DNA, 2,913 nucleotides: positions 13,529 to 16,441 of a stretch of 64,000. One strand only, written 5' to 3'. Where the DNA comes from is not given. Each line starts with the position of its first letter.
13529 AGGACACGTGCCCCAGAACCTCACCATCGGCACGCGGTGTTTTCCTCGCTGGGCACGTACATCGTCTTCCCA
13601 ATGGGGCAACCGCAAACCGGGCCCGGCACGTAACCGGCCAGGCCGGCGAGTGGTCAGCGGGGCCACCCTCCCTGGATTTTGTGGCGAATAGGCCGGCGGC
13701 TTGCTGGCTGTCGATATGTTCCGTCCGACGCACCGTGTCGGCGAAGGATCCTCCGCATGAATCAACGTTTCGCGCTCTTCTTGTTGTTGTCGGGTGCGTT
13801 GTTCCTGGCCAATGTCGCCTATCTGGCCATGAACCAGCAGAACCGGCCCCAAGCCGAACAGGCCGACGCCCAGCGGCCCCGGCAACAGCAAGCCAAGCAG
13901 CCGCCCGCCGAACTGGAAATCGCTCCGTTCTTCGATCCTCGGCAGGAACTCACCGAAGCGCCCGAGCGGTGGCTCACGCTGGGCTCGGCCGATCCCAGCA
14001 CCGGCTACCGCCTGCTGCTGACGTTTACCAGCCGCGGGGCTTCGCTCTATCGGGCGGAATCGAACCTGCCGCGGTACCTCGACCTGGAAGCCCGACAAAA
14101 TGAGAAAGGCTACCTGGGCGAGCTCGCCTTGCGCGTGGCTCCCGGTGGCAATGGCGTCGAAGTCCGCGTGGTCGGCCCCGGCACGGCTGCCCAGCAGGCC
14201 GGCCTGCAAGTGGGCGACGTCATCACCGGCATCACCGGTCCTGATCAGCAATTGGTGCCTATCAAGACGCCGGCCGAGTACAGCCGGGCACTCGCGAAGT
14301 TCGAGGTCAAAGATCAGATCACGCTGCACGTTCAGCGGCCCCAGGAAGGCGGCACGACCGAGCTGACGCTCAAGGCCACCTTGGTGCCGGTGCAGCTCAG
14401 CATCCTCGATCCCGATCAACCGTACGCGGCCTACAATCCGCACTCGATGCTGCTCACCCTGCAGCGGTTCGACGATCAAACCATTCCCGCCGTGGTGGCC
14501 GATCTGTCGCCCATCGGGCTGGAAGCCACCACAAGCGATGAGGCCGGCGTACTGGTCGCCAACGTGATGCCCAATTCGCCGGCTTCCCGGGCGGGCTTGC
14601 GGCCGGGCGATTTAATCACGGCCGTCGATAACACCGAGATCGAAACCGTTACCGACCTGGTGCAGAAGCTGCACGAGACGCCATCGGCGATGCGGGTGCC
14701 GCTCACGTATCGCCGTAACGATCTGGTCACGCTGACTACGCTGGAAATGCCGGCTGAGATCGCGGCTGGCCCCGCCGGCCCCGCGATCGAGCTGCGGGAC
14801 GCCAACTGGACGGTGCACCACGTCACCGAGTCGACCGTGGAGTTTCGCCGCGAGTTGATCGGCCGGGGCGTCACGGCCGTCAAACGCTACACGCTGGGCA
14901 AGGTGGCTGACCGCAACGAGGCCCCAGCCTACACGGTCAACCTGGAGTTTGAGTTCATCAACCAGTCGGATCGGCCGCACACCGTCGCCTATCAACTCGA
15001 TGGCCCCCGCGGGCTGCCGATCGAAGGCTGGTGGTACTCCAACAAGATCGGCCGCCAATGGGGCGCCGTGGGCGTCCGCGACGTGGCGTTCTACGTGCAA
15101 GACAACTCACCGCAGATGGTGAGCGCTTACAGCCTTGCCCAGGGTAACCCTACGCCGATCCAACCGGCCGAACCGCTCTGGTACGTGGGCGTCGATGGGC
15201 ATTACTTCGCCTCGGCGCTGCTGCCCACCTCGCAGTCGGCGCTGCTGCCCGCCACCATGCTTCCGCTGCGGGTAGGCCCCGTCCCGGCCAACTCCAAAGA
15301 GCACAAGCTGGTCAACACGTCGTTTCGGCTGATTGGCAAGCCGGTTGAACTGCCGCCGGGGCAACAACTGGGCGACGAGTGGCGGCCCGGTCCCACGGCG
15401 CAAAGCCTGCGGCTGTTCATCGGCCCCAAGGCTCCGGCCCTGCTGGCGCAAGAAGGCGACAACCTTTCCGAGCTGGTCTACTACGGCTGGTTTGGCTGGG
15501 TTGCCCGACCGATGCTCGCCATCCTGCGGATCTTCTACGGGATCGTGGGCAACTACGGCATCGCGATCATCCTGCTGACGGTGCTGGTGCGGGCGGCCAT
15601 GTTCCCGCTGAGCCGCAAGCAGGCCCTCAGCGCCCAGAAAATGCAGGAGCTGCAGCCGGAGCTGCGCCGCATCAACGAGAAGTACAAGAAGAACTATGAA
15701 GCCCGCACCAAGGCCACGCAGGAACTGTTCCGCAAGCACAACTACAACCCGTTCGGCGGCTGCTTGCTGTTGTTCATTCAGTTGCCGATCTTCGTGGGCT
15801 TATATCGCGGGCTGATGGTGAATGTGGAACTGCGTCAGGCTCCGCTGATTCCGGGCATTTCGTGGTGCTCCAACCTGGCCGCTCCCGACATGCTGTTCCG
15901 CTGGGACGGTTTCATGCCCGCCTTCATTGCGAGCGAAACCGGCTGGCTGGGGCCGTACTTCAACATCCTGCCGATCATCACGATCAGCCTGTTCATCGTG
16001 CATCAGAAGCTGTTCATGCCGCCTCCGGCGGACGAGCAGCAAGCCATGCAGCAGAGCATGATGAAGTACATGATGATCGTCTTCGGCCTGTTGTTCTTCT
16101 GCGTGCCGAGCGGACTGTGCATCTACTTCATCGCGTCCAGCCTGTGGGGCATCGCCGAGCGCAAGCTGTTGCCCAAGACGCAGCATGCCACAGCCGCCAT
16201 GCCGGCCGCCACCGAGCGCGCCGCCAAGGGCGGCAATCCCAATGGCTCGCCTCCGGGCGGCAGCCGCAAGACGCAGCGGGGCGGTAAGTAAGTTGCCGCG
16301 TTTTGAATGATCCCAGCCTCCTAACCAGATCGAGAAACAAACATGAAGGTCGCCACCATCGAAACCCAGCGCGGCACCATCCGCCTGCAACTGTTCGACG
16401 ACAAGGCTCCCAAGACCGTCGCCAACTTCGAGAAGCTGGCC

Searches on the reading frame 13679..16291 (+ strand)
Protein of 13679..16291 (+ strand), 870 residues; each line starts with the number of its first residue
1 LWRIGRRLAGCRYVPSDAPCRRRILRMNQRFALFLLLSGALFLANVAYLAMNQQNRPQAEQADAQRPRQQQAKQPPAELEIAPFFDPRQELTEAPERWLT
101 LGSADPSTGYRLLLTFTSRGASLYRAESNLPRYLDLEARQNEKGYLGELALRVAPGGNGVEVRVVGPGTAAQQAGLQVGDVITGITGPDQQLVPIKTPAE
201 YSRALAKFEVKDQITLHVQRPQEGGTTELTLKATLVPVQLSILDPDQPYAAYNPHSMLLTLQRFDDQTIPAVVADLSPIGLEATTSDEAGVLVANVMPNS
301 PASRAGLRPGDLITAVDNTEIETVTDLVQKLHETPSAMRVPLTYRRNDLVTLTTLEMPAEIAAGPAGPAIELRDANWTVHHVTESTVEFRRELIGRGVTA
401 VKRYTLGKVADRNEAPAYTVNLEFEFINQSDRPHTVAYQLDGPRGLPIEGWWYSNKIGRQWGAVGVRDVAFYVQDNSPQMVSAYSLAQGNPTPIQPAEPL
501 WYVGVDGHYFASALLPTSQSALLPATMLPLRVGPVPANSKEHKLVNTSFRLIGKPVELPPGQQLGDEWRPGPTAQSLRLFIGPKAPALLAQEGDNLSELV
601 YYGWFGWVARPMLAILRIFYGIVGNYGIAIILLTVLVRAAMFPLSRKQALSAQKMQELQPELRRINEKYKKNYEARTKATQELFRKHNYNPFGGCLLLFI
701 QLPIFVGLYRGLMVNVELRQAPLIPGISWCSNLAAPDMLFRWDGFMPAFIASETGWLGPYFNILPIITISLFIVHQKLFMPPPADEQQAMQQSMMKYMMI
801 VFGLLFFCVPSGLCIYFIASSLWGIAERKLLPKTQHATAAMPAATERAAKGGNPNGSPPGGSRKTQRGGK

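Call 43: search_protein_families(library=pfam, proteins=[window:13679-16291:+], max_evalue=0.00001)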
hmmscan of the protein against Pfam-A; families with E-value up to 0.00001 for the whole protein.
window:13679-16291:+ (870 aa): 5 families
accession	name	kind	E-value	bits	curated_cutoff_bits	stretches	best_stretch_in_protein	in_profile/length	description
PF02096.25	60KD_IMP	-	3.2e-45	154.5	35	1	626-828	1-158/163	60Kd inner membrane protein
PF17820.7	PDZ_6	-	1.4e-21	76.4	27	1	293-346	2-54/54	PDZ domain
PF13180.12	PDZ_2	-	1.2e-20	74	27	1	285-350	8-73/80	PDZ domain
PF00595.29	PDZ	-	2.2e-16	60.5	23.2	1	279-343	12-79/81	PDZ domain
PF14849.12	YidC_periplas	-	4.6e-12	46.9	24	1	396-613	98-281/283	YidC periplasmic domain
